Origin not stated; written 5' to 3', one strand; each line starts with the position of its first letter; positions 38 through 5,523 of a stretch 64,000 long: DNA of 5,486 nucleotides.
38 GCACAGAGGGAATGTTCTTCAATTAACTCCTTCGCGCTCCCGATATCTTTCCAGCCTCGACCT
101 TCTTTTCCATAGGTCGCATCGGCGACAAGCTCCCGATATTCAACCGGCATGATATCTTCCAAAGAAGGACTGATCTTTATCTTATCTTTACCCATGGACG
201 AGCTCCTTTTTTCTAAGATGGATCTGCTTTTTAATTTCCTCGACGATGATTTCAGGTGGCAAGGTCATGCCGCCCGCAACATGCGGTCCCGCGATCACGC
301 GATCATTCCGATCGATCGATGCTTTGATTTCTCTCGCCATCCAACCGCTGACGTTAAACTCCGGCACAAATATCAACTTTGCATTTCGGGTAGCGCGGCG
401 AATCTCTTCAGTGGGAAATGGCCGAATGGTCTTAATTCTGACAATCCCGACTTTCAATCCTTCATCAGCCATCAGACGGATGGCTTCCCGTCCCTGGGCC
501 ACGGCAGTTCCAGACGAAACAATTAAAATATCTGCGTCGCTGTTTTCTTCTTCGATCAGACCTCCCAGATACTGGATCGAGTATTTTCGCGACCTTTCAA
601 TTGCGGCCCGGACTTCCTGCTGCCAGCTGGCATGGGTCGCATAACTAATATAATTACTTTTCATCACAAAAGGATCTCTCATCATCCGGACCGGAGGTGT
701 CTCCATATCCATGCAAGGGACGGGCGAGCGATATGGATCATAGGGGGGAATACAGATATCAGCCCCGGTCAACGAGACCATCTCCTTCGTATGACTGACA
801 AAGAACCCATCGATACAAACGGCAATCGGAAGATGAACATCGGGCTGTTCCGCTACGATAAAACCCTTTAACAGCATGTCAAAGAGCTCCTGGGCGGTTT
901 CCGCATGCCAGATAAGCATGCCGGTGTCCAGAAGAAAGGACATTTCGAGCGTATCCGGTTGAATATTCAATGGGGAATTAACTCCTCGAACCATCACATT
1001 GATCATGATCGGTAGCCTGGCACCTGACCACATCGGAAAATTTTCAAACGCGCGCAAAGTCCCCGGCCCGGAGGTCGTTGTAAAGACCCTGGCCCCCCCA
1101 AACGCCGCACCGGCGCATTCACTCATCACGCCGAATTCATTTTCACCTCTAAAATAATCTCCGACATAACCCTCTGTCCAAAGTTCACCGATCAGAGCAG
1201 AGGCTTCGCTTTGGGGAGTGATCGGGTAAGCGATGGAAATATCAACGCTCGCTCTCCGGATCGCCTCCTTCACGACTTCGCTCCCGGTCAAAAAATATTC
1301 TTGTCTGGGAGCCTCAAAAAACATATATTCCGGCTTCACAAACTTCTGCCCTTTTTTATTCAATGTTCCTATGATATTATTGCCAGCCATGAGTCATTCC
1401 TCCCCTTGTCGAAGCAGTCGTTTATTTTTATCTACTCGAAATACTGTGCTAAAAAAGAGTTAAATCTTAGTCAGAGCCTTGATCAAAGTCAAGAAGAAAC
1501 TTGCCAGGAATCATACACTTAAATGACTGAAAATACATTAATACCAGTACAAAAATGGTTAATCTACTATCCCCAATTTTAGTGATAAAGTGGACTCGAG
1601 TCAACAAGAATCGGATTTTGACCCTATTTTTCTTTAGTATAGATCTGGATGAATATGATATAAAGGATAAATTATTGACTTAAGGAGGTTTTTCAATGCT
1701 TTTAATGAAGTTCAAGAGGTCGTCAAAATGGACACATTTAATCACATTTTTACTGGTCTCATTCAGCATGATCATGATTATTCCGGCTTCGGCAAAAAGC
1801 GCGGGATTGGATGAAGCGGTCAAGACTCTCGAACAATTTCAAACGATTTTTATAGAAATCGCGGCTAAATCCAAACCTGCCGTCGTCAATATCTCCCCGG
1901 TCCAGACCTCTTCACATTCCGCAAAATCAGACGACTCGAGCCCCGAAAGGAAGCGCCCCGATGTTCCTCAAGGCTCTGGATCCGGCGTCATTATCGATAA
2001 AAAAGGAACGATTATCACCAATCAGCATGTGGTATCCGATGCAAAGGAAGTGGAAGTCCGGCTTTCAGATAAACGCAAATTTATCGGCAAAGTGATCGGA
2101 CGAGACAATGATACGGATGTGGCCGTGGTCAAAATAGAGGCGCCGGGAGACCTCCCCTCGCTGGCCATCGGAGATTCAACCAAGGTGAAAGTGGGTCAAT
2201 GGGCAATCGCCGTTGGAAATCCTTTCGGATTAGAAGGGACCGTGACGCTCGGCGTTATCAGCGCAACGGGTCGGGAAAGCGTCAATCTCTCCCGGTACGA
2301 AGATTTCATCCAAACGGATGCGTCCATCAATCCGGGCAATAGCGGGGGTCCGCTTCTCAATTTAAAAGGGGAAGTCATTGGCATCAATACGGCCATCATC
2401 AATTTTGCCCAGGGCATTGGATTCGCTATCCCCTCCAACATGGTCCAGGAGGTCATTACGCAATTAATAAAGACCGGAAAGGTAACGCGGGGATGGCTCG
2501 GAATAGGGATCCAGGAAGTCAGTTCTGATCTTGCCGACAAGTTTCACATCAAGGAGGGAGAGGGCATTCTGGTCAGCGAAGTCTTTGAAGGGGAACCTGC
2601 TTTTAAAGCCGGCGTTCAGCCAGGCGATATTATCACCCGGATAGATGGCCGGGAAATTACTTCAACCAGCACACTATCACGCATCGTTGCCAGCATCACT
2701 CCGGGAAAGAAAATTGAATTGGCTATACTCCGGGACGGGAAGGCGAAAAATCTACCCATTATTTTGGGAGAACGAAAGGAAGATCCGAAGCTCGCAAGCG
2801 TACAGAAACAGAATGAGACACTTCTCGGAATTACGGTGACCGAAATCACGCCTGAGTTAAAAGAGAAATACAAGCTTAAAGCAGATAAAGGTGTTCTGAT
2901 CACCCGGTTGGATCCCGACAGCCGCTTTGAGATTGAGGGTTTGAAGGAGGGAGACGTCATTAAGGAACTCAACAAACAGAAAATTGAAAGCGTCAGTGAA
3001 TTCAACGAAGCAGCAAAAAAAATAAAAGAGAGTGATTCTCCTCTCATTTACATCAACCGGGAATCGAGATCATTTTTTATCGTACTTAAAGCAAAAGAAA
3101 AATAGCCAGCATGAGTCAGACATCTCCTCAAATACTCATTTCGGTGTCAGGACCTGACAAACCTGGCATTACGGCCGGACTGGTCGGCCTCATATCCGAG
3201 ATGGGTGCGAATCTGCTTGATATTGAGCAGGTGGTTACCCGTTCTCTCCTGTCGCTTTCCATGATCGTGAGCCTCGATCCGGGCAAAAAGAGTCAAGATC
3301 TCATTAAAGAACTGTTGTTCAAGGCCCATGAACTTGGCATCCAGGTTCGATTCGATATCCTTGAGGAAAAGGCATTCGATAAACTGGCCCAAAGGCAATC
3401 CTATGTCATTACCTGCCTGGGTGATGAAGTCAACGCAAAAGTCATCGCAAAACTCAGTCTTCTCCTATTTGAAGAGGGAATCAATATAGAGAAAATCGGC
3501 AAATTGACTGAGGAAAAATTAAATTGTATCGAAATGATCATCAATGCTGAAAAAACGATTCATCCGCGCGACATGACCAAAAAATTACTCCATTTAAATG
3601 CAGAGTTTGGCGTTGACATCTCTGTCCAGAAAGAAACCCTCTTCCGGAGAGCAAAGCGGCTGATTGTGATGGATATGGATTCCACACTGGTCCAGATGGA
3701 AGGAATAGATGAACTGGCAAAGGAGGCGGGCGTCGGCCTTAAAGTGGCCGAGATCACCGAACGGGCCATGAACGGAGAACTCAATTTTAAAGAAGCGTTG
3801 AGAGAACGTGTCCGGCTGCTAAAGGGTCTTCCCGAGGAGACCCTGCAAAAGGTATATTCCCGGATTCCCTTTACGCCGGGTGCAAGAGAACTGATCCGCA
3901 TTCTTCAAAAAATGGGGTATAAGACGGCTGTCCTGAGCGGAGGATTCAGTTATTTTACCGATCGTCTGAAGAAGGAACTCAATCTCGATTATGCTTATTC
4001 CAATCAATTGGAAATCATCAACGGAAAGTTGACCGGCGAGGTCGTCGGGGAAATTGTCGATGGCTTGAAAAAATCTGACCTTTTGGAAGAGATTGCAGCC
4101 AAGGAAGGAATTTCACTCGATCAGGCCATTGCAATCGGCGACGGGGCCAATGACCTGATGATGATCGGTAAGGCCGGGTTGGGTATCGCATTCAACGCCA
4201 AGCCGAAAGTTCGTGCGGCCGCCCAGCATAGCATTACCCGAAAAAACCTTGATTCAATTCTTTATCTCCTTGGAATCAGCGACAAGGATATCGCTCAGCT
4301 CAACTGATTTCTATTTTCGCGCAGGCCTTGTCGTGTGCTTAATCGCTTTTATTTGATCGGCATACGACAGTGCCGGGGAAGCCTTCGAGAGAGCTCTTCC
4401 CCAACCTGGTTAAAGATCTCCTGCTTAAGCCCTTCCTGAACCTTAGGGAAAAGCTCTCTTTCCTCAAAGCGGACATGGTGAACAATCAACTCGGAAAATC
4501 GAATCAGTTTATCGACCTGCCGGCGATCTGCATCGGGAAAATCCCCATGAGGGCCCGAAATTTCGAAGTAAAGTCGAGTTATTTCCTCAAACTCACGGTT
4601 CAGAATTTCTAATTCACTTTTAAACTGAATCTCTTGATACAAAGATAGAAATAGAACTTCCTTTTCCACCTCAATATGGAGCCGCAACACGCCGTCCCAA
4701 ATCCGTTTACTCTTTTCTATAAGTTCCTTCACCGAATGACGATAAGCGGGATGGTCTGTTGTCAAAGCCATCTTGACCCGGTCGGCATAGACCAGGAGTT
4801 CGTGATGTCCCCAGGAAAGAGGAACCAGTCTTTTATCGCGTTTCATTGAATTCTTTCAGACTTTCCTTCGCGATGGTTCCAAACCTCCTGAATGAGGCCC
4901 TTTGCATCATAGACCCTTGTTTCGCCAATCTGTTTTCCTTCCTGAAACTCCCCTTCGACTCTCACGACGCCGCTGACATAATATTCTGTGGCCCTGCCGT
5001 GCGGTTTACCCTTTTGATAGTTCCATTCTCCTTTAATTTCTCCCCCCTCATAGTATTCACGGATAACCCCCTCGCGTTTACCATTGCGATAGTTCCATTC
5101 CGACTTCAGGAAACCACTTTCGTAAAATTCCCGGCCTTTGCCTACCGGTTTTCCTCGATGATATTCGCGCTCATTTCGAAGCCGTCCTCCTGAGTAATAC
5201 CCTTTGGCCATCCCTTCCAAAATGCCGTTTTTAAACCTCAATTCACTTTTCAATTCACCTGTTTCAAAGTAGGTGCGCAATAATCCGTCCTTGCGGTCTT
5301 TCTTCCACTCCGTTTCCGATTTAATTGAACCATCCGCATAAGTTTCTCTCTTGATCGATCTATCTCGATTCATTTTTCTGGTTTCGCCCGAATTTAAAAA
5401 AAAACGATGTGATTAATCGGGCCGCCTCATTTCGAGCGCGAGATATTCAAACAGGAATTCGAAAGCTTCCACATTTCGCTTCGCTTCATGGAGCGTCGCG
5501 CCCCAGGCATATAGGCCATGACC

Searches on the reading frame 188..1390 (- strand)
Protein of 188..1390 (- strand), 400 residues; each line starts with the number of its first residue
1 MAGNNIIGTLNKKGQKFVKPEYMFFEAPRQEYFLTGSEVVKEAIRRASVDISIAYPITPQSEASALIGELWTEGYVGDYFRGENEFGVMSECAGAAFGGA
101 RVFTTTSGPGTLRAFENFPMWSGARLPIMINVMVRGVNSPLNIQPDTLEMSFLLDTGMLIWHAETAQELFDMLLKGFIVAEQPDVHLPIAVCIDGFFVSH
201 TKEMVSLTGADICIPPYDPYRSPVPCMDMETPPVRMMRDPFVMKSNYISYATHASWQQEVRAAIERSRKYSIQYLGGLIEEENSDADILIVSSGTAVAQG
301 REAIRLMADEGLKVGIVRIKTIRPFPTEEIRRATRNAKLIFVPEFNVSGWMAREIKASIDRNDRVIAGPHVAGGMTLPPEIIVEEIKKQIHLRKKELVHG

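Call 44: search_protein_families(library=pfam, proteins=[window:188-1390:-], max_evalue=0.00001)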
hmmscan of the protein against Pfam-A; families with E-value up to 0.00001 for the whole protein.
window:188-1390:- (400 aa): 3 families
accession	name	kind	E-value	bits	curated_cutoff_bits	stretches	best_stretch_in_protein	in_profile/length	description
PF01855.24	POR_N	-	1.7e-59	201.8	27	1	43-262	2-226/231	Pyruvate flavodoxin/ferredoxin oxidoreductase, thiamine diP-bdg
PF17147.9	PFOR_II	-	7.2e-20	71.7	27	1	286-366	1-86/102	Pyruvate:ferredoxin oxidoreductase core domain II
PF02780.25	Transketolase_C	-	3.6e-08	33.8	25.9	1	281-365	5-92/124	Transketolase, C-terminal domain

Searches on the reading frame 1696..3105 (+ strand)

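Call 44: search_protein_families(library=pfam, proteins=[window:1696-3105:+], max_evalue=0.00001)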
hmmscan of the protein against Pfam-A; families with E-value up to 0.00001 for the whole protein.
window:1696-3105:+ (469 aa): 6 families
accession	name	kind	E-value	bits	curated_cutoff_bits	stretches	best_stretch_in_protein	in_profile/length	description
PF13365.12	Trypsin_2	-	1.3e-35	123.7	27.6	1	95-230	1-144/144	Trypsin-like peptidase domain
PF13180.12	PDZ_2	-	1.5e-22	80.1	27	1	268-355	3-78/80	PDZ domain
PF00089.32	Trypsin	-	1.9e-21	77.4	20.6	1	96-254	28-220/220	Trypsin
PF00595.29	PDZ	-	7.2e-20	71.6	23.2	2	262-344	6-80/81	PDZ domain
PF17820.7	PDZ_6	-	9.3e-14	51.4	27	1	293-346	2-54/54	PDZ domain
PF12812.13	PDZ_1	-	1.2e-07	32.1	28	0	377-445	11-77/78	PDZ-like domain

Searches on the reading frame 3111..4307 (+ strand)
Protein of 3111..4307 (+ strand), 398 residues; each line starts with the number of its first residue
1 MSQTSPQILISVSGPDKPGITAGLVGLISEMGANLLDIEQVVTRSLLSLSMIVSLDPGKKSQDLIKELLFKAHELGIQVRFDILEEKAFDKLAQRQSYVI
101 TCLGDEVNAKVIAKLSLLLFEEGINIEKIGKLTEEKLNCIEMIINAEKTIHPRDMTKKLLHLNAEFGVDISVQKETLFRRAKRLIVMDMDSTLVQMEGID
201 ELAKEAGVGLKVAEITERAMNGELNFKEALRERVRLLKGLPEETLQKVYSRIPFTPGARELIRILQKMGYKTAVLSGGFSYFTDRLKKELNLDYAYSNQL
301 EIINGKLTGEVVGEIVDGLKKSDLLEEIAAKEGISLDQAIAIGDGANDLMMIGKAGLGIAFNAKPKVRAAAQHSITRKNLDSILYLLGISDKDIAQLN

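Call 44: search_protein_families(library=pfam, proteins=[window:3111-4307:+], max_evalue=0.00001)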
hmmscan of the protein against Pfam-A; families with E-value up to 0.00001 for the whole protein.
window:3111-4307:+ (398 aa): 7 families
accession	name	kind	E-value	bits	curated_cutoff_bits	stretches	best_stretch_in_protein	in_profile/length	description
PF13740.12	ACT_6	-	5.7e-23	81.1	23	1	7-81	2-75/76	ACT domain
PF12710.13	HAD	-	2.6e-21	77.4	27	1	185-351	1-187/189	haloacid dehalogenase-like hydrolase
PF00702.32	Hydrolase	-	3e-21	77.1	26.4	1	183-356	2-191/191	haloacid dehalogenase-like hydrolase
PF08282.18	Hydrolase_3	-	7.3e-13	49.3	20.9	1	314-386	180-254/255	haloacid dehalogenase-like hydrolase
PF21086.3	ACT_PSP_2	-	2e-10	41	24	1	98-173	3-77/77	ACT domain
PF01842.31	ACT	-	1.1e-07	31.9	27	1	9-69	2-61/66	ACT domain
PF06888.18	Put_Phosphatase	-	1.8e-07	31.3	27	0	184-295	2-115/234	Putative Phosphatase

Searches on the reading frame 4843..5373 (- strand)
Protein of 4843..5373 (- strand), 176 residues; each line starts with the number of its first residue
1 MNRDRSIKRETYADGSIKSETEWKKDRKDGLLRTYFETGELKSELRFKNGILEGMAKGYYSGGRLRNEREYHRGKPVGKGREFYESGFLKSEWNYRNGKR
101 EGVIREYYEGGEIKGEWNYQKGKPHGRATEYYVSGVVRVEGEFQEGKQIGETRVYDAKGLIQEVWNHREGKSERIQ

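Call 115: search_protein_families(library=pfam, proteins=[window:4843-5373:-], max_evalue=0.000001)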
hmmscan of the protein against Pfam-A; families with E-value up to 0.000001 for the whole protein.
window:4843-5373:- (176 aa): 1 family
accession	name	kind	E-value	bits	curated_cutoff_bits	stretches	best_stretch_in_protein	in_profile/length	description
PF07661.19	MORN_2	-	1.2e-16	59.3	29.6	0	28-49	1-22/22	MORN repeat variant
